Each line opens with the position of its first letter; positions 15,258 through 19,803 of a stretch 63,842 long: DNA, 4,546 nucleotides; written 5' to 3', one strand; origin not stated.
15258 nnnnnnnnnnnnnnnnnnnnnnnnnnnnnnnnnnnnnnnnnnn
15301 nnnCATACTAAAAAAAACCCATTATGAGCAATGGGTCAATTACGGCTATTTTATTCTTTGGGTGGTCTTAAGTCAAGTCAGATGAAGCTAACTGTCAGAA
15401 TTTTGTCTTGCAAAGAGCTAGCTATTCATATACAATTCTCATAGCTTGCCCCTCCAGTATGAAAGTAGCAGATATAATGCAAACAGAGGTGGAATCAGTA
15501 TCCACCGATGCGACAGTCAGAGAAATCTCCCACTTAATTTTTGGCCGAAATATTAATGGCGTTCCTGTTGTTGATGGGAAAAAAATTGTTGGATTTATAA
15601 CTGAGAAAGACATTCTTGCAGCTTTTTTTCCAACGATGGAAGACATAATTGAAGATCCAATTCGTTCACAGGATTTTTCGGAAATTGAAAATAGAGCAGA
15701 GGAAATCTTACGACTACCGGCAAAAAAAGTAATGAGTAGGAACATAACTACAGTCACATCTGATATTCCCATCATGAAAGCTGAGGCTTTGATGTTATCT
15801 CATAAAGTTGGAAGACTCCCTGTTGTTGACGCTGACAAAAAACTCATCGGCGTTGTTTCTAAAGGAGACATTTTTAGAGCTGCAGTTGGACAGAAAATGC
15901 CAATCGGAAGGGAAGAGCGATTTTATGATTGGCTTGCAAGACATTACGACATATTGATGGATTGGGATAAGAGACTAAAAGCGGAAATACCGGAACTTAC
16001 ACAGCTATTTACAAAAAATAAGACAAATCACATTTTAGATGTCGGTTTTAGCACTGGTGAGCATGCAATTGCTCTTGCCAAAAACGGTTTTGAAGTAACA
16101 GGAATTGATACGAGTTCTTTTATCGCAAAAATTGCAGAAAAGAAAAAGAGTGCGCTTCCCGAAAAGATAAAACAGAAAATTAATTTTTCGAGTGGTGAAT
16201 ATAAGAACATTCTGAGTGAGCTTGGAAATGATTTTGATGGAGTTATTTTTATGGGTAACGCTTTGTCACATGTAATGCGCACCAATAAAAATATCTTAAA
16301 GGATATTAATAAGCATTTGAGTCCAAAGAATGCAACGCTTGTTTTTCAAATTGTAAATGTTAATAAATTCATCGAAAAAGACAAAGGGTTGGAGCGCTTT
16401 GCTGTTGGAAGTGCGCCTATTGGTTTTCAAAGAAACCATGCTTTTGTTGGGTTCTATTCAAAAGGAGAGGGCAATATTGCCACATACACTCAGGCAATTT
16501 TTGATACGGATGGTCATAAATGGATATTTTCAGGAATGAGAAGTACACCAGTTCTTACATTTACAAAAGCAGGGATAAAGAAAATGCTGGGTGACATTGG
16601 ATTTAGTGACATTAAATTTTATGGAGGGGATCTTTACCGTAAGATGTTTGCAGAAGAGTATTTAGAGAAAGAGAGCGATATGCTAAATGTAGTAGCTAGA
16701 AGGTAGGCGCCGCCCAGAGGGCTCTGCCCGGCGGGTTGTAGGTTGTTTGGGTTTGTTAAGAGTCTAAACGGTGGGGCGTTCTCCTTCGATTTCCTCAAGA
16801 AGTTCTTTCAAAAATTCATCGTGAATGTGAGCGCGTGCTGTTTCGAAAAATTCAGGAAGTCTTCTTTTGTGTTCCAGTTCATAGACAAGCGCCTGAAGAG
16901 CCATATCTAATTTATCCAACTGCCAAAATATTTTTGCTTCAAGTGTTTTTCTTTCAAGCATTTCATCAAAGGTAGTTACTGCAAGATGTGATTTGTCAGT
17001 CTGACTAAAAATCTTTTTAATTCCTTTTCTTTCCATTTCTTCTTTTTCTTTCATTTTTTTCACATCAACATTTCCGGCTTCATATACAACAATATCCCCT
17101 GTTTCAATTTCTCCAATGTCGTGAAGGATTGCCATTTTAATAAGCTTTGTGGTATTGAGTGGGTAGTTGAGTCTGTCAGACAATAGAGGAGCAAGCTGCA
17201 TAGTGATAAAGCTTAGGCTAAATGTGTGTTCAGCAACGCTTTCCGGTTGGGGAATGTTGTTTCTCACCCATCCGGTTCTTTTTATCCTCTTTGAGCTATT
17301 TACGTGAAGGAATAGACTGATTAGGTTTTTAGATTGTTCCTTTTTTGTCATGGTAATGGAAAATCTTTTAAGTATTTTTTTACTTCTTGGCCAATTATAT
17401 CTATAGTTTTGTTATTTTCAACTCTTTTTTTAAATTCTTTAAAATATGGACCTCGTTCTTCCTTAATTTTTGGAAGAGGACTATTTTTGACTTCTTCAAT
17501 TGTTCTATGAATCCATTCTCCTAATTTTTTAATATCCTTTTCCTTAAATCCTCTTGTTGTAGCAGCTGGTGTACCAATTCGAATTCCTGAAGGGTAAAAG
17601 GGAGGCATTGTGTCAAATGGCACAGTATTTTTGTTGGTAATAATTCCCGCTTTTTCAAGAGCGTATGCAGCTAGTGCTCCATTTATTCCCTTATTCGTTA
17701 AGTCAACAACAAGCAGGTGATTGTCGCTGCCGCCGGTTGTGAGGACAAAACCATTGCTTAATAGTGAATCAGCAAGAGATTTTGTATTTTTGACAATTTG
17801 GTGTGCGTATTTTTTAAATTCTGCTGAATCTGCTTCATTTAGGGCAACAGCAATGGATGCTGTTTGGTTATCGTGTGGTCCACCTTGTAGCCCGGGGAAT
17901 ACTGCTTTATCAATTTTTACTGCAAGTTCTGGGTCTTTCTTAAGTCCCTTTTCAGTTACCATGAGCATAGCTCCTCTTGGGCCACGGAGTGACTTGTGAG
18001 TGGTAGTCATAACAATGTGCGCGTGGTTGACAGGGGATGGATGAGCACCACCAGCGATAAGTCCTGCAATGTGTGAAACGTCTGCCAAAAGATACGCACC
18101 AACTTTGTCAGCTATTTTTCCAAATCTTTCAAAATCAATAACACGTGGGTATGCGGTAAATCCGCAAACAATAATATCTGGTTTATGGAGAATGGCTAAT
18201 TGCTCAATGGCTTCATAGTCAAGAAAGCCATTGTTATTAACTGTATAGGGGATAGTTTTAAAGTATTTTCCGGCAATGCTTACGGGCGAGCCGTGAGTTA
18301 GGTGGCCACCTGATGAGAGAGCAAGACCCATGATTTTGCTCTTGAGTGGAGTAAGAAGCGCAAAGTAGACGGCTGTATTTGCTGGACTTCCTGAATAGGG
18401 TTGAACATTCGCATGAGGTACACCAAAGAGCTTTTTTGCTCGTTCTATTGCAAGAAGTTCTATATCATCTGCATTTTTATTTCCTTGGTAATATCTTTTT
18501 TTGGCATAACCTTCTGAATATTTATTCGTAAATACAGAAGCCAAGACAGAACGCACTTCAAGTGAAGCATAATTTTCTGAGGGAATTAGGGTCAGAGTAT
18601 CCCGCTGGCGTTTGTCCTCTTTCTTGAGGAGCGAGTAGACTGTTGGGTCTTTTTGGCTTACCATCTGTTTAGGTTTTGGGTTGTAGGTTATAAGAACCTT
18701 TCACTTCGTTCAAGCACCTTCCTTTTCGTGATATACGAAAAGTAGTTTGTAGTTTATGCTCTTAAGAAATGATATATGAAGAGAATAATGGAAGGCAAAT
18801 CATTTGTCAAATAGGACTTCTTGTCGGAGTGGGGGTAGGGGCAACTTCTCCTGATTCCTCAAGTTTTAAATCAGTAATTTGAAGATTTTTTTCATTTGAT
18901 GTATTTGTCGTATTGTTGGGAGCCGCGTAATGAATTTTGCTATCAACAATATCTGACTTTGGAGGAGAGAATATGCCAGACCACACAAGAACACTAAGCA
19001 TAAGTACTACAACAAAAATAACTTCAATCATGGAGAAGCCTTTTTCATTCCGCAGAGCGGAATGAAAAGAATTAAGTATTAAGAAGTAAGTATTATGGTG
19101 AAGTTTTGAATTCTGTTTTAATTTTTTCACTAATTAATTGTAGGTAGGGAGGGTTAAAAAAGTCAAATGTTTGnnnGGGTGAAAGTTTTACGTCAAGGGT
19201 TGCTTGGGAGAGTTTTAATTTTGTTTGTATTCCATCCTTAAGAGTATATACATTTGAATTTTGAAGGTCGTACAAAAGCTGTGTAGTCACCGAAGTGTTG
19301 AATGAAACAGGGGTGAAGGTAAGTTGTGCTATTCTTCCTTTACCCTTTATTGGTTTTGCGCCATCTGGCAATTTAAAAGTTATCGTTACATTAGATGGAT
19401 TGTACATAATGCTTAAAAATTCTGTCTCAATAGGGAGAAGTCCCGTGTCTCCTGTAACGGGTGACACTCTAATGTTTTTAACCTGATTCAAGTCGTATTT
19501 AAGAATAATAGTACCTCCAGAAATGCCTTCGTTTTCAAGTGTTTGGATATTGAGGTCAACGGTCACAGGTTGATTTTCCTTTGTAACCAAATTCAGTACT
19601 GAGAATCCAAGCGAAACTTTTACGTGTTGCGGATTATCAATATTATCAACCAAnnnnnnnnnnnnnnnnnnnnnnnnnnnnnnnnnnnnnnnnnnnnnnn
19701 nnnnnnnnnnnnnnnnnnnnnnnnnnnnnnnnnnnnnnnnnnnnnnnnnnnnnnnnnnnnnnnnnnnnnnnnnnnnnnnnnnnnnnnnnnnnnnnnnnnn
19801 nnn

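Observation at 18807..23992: Pilin-bracketed operon built from two [Cys-rich secreted protein]-[membrane-anchored cohesin-like protein] cassettes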

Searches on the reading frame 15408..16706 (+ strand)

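Call 90: search_protein_families(library=pfam, max_evalue=0.001, proteins=[window:15408-16706:+])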
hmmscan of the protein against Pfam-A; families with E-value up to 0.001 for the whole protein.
window:15408-16706:+ (432 aa): 6 families
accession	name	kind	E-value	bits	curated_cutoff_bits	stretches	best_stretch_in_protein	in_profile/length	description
PF00571.33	CBS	-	7e-29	100.4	24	2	106-160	2-56/57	CBS domain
PF13649.12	Methyltransf_25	-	1.2e-10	42.3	27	1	209-306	1-95/97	Methyltransferase domain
PF08242.18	Methyltransf_12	-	3.3e-07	31.4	30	1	210-306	1-94/98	Methyltransferase domain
PF13489.12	Methyltransf_23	-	9.2e-07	29.2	27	1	191-320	6-123/164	Methyltransferase domain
PF08241.18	Methyltransf_11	-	2.6e-06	28.4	21.2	1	210-307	1-90/95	Methyltransferase domain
PF13847.12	Methyltransf_31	-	1.5e-05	25.1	27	1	204-322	2-119/145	Methyltransferase domain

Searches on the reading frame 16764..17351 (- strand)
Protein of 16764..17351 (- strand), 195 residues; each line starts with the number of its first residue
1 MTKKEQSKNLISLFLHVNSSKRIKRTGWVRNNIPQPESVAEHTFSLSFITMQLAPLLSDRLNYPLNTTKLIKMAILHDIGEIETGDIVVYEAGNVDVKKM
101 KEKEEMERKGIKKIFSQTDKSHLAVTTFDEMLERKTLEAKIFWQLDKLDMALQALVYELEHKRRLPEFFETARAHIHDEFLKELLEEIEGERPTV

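Call 90: search_protein_families(library=pfam, max_evalue=0.001, proteins=[window:16764-17351:-])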
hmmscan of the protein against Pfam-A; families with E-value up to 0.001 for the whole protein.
window:16764-17351:- (195 aa): 3 families
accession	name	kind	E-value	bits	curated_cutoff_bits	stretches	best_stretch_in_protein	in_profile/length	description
PF13023.12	HD_3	-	4.8e-32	111.6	22.5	1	18-186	2-162/165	HD domain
PF12917.13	YfbR-like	-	5.4e-13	49.5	25.9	1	14-179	3-162/182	5'-deoxynucleotidase YfbR-like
PF01966.28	HD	-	8.5e-08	32.9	22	1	39-150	1-115/116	HD domain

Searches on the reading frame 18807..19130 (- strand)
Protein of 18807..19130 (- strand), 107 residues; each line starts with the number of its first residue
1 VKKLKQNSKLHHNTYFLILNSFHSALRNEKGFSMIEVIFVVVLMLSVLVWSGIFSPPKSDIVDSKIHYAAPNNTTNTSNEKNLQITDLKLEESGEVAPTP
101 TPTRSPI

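Call 3: search_protein_families(library=pfam, max_evalue=1, proteins=[window:18807-19130:-])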
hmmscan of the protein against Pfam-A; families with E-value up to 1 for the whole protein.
window:18807-19130:- (107 aa): 2 families
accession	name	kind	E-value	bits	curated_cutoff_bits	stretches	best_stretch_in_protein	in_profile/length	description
PF07963.17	N_methyl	-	0.00023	21.1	21.2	1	27-48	2-23/27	Prokaryotic N-terminal methylation motif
PF04612.17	T2SSM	-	0.25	12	27.8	1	38-94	20-75/160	Type II secretion system (T2SS), protein M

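Call 4: search_protein_families(library=ncbifam, max_evalue=1, proteins=[window:18807-19130:-])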
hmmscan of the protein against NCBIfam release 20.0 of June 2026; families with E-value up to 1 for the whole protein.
window:18807-19130:- (107 aa): 4 families
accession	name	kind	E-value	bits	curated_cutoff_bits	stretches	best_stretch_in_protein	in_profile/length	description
TIGR02532.1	IV_pilin_GFxxxE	domain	0.0014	18.4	16.3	1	30-49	2-21/24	prepilin-type N-terminal cleavage/methylation domain-containing protein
NF007660.0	PRK10332.1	equivalog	0.0057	17.1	86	1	24-48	3-27/107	prepilin-type N-terminal cleavage/methylation domain-containing protein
NF007800.0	PRK10506.1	equivalog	0.069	13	158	1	25-53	4-31/163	prepilin peptidase-dependent protein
NF004931.0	PRK06287.1-2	equivalog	0.12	12.6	142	1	52-103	18-67/107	cobalt transport protein CbiN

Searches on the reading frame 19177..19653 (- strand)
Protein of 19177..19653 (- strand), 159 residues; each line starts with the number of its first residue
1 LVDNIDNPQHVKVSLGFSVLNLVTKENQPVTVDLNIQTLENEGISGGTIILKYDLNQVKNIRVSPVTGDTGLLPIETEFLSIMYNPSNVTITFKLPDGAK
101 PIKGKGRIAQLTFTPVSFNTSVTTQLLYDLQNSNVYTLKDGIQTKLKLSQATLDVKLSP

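Call 31: search_protein_representatives(protein=window:19177-19653:-)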
Query: 159 residues. Proteins with E-value up to 0.001 (for the whole library): 14; up to 1e-10: 6; up to 1e-30: 2. The best 14 are listed.
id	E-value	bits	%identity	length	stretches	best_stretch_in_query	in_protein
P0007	8.7e-93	324.0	97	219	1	1-159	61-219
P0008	2.3e-34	134.5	44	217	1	3-159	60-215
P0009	5.5e-28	113.8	38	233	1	3-155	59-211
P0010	3.8e-27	111.1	36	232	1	4-155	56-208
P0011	3.5e-26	108.0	42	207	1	4-148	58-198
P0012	6.2e-21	91.0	35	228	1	3-157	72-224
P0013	3.4e-07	46.4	30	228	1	15-155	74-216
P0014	8.6e-07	45.1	30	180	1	16-122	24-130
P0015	1.1e-06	44.7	29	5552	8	20-79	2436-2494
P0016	6.3e-06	42.3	31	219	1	24-142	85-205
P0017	1.4e-05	41.2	26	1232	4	5-113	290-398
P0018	4.0e-05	39.7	31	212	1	15-124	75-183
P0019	4.5e-05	39.5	30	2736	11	6-125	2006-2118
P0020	8.0e-04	35.5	30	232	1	24-127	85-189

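Call 78: find_encoding_contigs(protein=P0009, flank=8000, max_places=2)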
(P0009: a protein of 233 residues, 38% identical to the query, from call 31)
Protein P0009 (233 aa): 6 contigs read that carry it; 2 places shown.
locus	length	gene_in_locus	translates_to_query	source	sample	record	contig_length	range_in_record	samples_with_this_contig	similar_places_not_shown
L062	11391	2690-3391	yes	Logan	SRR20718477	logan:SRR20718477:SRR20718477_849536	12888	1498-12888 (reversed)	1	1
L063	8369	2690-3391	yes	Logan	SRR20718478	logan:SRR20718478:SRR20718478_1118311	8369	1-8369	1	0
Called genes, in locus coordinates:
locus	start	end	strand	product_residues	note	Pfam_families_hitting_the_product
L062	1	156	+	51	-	?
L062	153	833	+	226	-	-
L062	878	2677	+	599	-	-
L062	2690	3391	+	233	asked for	-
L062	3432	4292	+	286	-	PF00092:VWA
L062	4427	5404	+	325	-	PF00092:VWA, PF13519:VWA_2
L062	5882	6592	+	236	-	PF01255:Prenyltransf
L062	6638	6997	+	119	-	PF05635:23S_rRNA_IVP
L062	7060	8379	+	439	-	PF00464:SHMT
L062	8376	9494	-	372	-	-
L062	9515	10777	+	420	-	PF00571:CBS, PF13489:Methyltransf_23, PF02353:CMAS (weak), PF05175:MTS (weak), PF08241:Methyltransf_11, PF08242:Methyltransf_12, PF13649:Methyltransf_25, PF13847:Methyltransf_31, +2 more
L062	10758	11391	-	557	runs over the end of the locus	PF02511:Thy1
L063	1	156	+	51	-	?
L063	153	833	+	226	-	-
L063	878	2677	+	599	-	-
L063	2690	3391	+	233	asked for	-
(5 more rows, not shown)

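Call 79: find_encoding_contigs(protein=P0012, flank=8000, max_places=2)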
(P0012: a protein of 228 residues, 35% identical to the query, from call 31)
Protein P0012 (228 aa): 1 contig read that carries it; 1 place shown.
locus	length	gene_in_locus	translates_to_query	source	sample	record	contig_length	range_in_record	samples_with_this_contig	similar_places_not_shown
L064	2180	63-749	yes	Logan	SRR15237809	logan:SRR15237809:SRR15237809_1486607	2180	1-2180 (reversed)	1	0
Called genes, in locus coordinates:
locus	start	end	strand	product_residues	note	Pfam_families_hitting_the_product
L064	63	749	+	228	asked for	PF00963:Cohesin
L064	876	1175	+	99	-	-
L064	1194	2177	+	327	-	-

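Call 80: find_encoding_contigs(protein=P0011, flank=8000, max_places=2)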
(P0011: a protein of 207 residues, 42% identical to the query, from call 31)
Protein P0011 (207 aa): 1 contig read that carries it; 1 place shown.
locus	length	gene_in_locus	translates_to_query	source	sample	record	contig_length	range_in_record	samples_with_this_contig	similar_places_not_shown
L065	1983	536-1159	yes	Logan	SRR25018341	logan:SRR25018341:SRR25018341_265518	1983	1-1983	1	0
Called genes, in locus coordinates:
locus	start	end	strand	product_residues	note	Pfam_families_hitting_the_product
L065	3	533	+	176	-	?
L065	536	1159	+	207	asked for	-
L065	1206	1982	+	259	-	?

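Call 91: search_protein_families(library=ncbifam, max_evalue=0.1, proteins=[L064:795-1172:+, L062:153-830:+, L062:3432-4289:+])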
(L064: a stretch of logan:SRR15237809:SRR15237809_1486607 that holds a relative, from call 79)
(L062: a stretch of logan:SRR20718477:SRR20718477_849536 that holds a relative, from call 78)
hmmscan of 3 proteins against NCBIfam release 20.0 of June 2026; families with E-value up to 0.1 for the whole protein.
L064:795-1172:+ (126 aa): 2 families
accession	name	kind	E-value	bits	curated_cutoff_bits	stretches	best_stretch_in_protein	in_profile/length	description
TIGR04526.1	predic_Ig_block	subfamily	0.0023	16.9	150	1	39-117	43-120/693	putative immunoglobulin-blocking virulence protein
NF033761.1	gliding_GltJ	equivalog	0.015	14.4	450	1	64-121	426-483/671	adventurous gliding motility protein GltJ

L062:153-830:+ (226 aa): 0 families

L062:3432-4289:+ (286 aa): 2 families
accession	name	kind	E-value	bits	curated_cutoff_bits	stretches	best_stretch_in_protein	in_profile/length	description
TIGR02442.1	Cob-chelat-sub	hypoth_equivalog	0.00045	18.8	779.45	1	87-234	466-613/641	putative cobaltochelatase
NF033757.1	gliding_CglB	equivalog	0.063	12.3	200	0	165-208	163-203/402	adventurous gliding motility lipoprotein CglB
